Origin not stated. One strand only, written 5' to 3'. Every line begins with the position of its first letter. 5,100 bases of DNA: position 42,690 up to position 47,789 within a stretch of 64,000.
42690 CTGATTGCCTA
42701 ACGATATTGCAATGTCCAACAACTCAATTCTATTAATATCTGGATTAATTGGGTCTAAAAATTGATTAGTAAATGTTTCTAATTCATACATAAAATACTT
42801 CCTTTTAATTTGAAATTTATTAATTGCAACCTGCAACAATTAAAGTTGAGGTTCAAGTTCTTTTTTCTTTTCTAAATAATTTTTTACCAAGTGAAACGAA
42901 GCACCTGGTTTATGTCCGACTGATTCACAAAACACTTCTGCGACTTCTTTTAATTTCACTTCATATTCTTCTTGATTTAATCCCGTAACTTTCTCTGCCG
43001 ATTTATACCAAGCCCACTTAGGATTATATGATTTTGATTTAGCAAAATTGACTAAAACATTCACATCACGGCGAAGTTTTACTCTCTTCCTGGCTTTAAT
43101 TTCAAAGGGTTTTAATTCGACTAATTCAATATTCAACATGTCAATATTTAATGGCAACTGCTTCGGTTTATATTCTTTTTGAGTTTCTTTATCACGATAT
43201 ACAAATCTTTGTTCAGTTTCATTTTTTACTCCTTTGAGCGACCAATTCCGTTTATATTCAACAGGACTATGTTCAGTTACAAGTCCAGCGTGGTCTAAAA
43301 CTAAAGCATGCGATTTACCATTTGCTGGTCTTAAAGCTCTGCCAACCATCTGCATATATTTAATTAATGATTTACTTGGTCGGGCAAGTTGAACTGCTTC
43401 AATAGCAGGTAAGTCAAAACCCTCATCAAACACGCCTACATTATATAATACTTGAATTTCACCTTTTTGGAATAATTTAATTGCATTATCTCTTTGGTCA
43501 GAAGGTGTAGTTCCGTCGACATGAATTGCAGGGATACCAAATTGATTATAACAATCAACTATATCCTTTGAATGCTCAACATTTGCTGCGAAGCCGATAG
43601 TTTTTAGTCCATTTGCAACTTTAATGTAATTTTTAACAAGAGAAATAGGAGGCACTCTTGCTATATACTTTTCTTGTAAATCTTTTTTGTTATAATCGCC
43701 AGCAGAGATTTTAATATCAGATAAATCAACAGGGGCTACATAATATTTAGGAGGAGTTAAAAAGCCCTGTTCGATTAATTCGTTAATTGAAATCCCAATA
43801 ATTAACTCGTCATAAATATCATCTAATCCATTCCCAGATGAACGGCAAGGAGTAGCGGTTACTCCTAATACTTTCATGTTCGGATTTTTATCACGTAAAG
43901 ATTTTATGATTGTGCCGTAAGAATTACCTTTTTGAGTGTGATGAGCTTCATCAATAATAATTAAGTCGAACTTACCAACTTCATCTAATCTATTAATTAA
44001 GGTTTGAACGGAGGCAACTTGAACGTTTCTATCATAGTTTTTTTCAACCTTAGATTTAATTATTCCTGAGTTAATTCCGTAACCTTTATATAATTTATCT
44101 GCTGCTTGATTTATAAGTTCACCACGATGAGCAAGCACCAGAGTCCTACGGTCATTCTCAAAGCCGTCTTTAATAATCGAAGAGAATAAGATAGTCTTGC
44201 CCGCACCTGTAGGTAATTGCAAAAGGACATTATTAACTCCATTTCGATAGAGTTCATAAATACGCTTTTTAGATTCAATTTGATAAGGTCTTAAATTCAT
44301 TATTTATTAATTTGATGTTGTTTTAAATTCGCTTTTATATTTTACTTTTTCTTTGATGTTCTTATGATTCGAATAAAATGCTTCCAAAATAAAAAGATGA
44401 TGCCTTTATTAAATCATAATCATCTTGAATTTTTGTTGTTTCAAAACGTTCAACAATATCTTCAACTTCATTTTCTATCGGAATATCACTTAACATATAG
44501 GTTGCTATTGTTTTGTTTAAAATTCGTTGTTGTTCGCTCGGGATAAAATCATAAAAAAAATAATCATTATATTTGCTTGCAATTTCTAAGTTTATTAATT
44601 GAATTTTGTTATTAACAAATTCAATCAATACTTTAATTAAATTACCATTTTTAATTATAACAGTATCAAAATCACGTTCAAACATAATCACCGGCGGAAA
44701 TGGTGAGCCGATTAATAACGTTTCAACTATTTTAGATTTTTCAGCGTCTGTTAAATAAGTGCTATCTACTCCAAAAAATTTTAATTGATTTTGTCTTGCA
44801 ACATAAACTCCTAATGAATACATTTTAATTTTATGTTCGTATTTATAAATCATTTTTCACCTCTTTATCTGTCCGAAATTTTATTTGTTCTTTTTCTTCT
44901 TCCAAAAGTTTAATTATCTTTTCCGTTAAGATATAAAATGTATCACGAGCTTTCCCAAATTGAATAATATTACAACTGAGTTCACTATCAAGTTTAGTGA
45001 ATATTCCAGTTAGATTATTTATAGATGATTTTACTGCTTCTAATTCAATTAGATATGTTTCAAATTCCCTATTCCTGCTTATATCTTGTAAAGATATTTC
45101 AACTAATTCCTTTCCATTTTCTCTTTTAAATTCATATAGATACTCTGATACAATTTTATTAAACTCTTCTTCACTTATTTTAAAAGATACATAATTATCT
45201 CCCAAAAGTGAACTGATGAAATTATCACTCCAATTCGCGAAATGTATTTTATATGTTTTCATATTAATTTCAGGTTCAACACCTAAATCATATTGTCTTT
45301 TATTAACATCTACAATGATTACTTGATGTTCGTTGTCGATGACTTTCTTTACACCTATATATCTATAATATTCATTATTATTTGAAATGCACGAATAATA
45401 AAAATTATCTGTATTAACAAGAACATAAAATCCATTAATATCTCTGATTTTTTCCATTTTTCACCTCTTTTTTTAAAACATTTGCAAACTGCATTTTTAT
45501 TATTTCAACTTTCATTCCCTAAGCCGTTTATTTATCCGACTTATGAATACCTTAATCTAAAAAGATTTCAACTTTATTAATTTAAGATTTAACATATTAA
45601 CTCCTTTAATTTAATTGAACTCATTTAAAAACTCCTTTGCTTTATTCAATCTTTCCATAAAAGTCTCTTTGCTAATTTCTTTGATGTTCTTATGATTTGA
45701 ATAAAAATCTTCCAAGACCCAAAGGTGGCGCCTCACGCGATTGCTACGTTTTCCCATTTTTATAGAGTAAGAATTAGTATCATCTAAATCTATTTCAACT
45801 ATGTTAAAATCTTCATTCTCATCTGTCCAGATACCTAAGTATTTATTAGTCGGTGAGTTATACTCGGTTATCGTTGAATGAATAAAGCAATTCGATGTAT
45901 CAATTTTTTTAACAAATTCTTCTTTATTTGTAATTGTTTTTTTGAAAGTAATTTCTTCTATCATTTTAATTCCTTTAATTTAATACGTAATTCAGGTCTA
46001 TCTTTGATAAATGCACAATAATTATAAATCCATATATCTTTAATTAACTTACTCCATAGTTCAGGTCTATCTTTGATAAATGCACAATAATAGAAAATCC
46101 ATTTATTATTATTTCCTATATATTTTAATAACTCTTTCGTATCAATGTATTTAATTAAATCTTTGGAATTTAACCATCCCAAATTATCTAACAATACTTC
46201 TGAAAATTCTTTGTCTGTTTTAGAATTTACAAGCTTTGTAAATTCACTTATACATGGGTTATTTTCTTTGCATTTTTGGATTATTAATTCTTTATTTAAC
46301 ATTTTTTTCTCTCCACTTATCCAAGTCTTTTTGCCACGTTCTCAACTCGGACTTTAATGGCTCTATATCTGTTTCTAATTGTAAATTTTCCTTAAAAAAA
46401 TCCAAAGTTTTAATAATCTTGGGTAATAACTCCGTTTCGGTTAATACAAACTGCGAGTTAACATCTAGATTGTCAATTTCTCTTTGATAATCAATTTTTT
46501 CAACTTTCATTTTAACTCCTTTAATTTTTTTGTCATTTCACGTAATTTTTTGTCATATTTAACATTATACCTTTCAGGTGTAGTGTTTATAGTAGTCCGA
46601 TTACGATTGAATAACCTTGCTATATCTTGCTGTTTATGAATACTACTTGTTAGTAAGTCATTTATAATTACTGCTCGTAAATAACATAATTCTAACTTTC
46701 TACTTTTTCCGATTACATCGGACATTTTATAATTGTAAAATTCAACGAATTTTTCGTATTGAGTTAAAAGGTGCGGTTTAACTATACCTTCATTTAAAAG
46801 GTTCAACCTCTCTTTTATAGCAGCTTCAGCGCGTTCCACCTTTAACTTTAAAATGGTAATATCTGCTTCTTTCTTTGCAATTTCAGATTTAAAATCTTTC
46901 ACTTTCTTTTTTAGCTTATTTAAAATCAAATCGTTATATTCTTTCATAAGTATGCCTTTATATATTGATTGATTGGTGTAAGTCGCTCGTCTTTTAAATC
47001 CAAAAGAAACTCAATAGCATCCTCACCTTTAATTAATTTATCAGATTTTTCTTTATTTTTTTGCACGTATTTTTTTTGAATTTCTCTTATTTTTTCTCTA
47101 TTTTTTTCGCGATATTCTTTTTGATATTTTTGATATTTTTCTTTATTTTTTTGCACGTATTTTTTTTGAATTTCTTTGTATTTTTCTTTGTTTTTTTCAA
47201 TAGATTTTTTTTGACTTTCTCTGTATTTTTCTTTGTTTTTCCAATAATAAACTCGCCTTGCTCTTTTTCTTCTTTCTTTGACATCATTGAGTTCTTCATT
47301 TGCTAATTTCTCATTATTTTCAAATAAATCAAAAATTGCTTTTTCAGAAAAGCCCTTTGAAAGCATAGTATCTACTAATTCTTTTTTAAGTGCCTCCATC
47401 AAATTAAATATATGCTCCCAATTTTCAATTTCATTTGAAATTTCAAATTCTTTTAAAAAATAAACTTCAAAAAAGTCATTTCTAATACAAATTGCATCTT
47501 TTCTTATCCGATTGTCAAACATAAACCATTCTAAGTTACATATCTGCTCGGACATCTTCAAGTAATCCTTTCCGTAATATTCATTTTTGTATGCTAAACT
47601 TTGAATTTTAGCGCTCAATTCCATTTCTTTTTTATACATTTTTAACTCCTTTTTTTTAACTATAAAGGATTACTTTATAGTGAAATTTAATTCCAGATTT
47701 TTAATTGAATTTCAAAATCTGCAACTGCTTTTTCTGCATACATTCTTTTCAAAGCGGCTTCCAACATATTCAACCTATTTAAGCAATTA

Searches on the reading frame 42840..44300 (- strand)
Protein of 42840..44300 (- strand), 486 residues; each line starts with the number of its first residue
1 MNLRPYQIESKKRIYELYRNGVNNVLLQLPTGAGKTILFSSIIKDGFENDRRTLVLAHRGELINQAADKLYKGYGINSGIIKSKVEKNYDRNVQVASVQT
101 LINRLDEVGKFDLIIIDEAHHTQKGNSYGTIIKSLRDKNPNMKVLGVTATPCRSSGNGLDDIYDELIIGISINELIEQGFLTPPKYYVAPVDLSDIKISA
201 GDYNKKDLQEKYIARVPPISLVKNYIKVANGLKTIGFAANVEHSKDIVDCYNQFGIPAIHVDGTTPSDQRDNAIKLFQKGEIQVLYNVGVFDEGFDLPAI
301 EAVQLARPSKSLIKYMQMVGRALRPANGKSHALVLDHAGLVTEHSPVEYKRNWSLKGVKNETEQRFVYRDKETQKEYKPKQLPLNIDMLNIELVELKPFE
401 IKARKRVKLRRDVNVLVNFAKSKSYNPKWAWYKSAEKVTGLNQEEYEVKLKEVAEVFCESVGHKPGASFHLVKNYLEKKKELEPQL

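Call 61: search_protein_families(library=pfam, proteins=[window:42840-44300:-], max_evalue=0.001)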
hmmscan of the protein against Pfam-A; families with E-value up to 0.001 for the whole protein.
window:42840-44300:- (486 aa): 7 families
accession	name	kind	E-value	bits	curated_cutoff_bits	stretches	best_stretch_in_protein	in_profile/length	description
PF04851.21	ResIII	-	8.2e-28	97.8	22.5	1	1-152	2-163/164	Type III restriction enzyme, res subunit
PF00271.37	Helicase_C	-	7e-16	58.9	23.5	1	221-324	5-108/110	Helicase conserved C-terminal domain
PF00270.35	DEAD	-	5.7e-13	49.4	26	1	9-152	6-161/167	DEAD/DEAH box helicase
PF18766.7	SWI2_SNF2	-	4.8e-07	30.1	26.7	1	31-187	27-191/221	SWI2/SNF2 ATPase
PF07652.20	Flavi_DEAD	-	2.9e-05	24.5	21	1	26-152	8-137/148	Flavivirus DEAD domain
PF09848.15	SLFN-g3_helicase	-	0.00036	20.4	24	1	31-124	10-93/354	Schlafen group 3, DNA/RNA helicase domain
PF13604.12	AAA_30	-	0.00092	19.4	27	0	25-123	21-101/191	AAA domain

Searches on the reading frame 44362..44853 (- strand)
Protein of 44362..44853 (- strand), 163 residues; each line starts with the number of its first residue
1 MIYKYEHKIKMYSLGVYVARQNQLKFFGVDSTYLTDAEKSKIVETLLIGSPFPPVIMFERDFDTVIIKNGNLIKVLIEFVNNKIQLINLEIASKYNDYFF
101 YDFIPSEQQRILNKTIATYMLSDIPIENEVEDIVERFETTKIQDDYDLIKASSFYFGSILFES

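Call 61: search_protein_families(library=pfam, proteins=[window:44362-44853:-], max_evalue=0.001)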
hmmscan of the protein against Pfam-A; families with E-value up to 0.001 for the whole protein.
window:44362-44853:- (163 aa): 0 families

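Call 99: search_protein_families(library=phrogs, proteins=[window:44362-44853:-], max_evalue=0.001)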
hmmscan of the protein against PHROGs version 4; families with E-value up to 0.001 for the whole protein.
window:44362-44853:- (163 aa): 1 family
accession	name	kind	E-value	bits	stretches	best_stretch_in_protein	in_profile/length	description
phrog_2598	-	unknown function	3.2e-09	37.4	1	36-139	60-164/352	-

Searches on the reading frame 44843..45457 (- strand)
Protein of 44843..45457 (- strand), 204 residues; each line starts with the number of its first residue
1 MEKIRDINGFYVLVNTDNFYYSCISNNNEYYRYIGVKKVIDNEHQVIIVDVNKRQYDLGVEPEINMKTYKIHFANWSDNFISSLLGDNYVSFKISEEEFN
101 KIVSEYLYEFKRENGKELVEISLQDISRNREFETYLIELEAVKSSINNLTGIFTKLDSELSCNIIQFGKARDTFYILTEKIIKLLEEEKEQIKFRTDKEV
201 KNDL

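Call 61: search_protein_families(library=pfam, proteins=[window:44843-45457:-], max_evalue=0.001)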
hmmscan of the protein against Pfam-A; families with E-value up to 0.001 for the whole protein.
window:44843-45457:- (204 aa): 1 family
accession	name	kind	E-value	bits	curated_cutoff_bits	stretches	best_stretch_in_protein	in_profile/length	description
PF19623.4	DUF6128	-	0.00029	21.3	27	1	7-48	44-85/113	Family of unknown function (DUF6128)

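Call 99: search_protein_families(library=phrogs, proteins=[window:44843-45457:-], max_evalue=0.001)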
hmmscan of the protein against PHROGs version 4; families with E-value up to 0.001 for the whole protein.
window:44843-45457:- (204 aa): 0 families

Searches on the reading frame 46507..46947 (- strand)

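Call 61: search_protein_families(library=pfam, proteins=[window:46507-46947:-], max_evalue=0.001)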
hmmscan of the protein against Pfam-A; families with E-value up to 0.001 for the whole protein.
window:46507-46947:- (146 aa): 1 family
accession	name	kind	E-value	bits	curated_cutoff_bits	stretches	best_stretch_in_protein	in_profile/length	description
PF08299.17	Bac_DnaA_C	-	0.00038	20.9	31.5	1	68-120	9-62/69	Bacterial dnaA protein helix-turn-helix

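Call 99: search_protein_families(library=phrogs, proteins=[window:46507-46947:-], max_evalue=0.001)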
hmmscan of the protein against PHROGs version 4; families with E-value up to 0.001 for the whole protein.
window:46507-46947:- (146 aa): 0 families

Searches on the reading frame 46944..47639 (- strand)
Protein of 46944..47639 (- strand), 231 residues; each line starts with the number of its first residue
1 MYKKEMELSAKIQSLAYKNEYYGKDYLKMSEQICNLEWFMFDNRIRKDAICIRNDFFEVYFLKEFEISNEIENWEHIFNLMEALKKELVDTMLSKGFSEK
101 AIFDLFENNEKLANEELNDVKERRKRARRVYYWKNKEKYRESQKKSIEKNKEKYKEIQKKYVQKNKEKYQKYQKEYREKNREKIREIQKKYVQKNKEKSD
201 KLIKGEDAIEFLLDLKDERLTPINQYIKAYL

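Call 61: search_protein_families(library=pfam, proteins=[window:46944-47639:-], max_evalue=0.001)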
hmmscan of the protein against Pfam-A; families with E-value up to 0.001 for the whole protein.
window:46944-47639:- (231 aa): 0 families

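Call 99: search_protein_families(library=phrogs, proteins=[window:46944-47639:-], max_evalue=0.001)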
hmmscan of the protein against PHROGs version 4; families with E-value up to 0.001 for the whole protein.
window:46944-47639:- (231 aa): 2 families
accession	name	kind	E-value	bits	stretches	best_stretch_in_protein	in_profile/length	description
phrog_17714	-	unknown function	3.3e-07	31.7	1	124-206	15-96/129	-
phrog_10829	-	unknown function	0.00036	21.6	0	158-196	124-162/165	-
